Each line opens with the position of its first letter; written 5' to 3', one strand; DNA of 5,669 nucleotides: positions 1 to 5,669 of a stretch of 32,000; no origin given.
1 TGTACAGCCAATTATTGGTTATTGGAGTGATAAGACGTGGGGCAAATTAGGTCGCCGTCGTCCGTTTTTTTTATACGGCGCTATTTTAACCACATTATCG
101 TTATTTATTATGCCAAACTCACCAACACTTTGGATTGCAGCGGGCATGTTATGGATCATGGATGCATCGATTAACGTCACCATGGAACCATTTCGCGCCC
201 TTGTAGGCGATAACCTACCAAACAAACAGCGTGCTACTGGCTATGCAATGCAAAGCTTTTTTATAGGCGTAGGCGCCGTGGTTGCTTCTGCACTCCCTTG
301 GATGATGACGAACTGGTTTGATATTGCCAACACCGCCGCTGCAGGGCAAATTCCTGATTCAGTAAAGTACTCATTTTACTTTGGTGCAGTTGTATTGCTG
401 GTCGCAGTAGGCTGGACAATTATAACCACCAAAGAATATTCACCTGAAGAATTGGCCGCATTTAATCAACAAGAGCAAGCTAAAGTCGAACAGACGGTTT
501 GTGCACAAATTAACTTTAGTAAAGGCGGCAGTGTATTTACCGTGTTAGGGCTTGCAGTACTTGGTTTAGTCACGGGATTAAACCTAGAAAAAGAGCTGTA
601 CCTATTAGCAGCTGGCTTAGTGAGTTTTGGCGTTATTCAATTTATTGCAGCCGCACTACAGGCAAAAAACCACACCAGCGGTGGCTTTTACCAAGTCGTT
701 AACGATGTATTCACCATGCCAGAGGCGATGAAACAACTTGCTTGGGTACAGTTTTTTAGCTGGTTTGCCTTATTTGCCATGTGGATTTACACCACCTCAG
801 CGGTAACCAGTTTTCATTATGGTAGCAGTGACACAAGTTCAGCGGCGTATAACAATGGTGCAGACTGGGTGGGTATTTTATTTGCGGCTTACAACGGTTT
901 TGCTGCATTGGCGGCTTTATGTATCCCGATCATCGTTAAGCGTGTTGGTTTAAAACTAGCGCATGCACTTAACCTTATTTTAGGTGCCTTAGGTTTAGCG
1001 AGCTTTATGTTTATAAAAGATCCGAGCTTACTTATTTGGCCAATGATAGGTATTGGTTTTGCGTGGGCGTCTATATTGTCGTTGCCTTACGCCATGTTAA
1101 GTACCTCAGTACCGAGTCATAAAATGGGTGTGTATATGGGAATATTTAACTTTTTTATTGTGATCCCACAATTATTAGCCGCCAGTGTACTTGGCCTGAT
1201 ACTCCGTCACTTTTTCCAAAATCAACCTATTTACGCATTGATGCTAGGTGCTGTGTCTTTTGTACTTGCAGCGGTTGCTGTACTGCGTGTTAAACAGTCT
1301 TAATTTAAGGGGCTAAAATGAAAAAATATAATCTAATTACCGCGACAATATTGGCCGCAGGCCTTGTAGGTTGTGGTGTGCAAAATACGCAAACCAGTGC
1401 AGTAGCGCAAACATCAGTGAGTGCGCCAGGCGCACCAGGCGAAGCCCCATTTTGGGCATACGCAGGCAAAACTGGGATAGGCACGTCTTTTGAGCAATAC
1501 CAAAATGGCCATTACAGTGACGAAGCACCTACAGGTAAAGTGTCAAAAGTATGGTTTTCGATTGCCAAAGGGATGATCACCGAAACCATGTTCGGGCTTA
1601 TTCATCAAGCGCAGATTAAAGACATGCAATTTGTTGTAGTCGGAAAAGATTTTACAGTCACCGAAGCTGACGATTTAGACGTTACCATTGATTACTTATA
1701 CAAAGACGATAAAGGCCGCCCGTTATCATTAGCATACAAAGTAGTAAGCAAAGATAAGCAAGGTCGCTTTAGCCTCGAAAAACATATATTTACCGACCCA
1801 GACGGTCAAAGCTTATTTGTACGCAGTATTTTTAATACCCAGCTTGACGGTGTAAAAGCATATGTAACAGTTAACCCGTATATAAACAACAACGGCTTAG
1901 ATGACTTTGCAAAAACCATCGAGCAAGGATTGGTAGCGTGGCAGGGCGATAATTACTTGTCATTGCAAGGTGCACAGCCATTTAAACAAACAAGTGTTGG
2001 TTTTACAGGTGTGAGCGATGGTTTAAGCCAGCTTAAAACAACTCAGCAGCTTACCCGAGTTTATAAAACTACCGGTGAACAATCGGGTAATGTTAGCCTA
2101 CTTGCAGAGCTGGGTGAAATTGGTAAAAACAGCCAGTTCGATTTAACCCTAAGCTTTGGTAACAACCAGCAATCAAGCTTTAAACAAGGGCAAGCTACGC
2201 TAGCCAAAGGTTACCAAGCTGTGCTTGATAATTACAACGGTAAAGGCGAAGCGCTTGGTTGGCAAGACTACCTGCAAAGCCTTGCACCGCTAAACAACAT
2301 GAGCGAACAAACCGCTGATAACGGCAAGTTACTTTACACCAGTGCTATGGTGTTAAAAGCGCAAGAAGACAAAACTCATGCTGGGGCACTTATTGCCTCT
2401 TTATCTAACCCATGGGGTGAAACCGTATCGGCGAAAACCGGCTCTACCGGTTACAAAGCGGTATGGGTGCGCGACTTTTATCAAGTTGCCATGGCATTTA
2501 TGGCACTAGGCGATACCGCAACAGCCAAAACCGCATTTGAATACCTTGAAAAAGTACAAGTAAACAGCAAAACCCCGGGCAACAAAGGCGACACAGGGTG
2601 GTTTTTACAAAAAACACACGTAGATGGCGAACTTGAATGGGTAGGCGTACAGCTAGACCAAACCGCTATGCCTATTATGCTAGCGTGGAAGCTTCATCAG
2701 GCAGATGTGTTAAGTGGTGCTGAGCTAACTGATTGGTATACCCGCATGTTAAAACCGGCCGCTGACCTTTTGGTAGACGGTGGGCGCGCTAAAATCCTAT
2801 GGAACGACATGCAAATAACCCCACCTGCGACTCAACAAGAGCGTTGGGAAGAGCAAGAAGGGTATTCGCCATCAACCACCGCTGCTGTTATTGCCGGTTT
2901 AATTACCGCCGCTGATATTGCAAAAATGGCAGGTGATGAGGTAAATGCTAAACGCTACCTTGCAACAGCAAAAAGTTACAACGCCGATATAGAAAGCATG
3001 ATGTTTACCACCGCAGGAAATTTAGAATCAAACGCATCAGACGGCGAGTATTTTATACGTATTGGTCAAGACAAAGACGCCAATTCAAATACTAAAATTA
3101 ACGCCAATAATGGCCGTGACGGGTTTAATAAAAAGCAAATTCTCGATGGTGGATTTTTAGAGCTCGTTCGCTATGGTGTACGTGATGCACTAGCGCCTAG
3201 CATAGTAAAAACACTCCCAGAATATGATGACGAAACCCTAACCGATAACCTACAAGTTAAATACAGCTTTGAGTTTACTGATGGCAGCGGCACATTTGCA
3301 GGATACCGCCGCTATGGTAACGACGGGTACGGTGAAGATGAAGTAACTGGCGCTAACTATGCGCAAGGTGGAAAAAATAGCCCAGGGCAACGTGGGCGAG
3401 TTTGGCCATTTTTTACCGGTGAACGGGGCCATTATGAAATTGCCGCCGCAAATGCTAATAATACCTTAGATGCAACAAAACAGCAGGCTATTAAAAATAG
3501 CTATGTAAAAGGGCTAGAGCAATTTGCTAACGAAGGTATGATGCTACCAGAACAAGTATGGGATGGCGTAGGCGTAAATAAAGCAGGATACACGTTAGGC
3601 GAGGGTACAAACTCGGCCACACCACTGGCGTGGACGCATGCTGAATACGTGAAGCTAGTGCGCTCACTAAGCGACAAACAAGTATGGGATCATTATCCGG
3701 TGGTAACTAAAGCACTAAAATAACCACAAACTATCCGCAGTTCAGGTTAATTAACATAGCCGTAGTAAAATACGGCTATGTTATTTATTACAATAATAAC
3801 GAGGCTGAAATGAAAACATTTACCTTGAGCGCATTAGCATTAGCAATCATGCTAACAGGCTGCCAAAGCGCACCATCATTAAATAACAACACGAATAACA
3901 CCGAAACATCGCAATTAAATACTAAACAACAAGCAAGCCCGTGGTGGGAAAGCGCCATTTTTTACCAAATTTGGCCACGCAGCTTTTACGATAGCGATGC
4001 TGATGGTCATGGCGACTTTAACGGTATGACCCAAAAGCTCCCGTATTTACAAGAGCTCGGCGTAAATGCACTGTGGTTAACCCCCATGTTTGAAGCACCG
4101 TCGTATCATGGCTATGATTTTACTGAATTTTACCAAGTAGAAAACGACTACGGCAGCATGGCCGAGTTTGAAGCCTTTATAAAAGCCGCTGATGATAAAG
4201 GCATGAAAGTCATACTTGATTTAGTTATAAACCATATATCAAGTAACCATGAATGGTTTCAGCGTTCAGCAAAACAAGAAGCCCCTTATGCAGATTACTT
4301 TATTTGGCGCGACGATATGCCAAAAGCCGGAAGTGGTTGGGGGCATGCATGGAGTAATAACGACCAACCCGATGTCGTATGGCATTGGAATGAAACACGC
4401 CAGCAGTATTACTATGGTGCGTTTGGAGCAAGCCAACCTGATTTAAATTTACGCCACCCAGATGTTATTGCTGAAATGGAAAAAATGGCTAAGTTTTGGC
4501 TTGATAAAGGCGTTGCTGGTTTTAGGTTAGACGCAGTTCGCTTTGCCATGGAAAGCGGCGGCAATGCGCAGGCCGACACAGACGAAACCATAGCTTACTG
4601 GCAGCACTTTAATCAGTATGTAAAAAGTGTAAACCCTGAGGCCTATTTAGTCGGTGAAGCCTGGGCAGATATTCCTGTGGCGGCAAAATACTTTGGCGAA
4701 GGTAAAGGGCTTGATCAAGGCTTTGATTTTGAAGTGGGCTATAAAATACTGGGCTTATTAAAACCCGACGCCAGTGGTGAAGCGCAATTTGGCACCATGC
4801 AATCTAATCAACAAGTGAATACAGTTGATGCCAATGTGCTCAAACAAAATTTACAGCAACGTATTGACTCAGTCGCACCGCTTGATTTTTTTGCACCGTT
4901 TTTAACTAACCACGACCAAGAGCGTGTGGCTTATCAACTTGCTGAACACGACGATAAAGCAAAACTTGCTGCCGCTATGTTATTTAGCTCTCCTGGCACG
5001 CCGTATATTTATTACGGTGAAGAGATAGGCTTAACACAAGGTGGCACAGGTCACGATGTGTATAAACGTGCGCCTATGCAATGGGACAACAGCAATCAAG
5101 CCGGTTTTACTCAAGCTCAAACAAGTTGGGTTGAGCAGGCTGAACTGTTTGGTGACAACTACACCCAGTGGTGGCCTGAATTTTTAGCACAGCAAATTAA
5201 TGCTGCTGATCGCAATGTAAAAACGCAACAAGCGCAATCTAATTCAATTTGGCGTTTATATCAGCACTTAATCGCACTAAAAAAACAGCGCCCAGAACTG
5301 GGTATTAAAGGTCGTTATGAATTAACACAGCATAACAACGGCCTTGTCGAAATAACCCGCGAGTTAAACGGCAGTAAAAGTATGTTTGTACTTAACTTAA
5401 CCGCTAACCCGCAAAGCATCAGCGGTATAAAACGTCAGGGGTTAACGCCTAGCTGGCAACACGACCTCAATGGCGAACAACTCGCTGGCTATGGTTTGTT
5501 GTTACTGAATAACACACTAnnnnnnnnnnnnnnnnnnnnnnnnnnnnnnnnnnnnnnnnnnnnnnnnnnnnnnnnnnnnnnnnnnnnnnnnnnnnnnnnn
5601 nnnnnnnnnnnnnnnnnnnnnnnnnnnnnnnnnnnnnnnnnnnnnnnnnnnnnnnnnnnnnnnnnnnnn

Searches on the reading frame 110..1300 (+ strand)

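Call 75: search_protein_families(library=pfam, proteins=[window:110-1300:+], max_evalue=0.00001)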
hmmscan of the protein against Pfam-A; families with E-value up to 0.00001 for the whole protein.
window:110-1300:+ (397 aa): 1 family
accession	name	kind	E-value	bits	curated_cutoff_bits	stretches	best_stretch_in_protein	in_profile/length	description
PF07690.21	MFS_1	-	3.6e-14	52.9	33.4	1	16-357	94-346/347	Major Facilitator Superfamily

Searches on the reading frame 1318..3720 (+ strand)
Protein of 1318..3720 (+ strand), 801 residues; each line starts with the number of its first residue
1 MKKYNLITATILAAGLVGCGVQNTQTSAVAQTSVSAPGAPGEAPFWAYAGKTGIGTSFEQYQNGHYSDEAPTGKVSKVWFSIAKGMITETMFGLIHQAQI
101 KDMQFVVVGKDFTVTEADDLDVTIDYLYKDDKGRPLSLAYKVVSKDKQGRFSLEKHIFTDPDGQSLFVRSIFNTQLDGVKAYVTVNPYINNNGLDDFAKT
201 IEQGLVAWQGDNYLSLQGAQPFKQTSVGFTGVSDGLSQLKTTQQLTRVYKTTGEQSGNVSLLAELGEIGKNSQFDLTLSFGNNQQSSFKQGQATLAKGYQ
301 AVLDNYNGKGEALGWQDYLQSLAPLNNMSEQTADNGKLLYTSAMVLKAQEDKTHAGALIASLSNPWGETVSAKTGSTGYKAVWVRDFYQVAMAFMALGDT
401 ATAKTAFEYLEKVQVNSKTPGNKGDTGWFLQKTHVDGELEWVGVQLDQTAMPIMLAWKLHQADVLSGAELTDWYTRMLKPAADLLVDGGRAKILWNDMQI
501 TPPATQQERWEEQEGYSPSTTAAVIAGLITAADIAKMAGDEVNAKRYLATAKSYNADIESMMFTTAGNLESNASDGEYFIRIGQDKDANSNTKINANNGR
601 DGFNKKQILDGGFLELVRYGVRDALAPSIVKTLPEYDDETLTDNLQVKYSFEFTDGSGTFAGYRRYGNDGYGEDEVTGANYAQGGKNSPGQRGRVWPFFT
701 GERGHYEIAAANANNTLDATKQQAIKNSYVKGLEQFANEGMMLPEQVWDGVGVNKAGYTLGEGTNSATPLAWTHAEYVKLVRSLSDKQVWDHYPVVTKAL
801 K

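Call 75: search_protein_families(library=pfam, proteins=[window:1318-3720:+], max_evalue=0.00001)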
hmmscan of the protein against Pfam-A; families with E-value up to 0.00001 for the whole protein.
window:1318-3720:+ (801 aa): 2 families
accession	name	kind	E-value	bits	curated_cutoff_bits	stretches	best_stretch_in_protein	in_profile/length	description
PF09137.17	Glucodextran_N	-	1.2e-74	251.7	24.1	1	36-319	1-262/263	Glucodextranase, domain N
PF00723.27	Glyco_hydro_15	-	5.6e-45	154.4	22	1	337-781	5-426/427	Glycosyl hydrolases family 15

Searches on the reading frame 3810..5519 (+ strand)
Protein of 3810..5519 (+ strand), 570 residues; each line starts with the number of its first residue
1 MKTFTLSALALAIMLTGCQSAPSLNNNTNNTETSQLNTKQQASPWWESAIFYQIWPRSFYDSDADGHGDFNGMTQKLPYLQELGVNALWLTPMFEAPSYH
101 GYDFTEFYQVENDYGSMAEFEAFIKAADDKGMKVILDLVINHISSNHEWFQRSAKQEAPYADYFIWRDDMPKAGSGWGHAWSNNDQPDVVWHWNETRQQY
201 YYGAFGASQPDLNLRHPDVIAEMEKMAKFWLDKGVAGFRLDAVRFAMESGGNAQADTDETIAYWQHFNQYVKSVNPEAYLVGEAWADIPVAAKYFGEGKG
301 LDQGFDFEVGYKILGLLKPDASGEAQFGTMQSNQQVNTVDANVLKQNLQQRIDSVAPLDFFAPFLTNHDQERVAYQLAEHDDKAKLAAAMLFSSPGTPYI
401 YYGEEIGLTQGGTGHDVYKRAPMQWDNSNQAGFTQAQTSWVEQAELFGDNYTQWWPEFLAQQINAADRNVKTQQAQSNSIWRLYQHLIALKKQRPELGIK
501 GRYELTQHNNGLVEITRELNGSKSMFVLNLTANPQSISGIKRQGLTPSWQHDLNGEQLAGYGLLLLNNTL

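Call 75: search_protein_families(library=pfam, proteins=[window:3810-5519:+], max_evalue=0.00001)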
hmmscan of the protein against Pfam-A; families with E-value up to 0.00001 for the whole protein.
window:3810-5519:+ (570 aa): 1 family
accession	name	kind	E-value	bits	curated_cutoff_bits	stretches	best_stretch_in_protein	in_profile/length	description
PF00128.31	Alpha-amylase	-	9.7e-102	341.9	22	1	53-496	1-442/446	Alpha amylase, catalytic domain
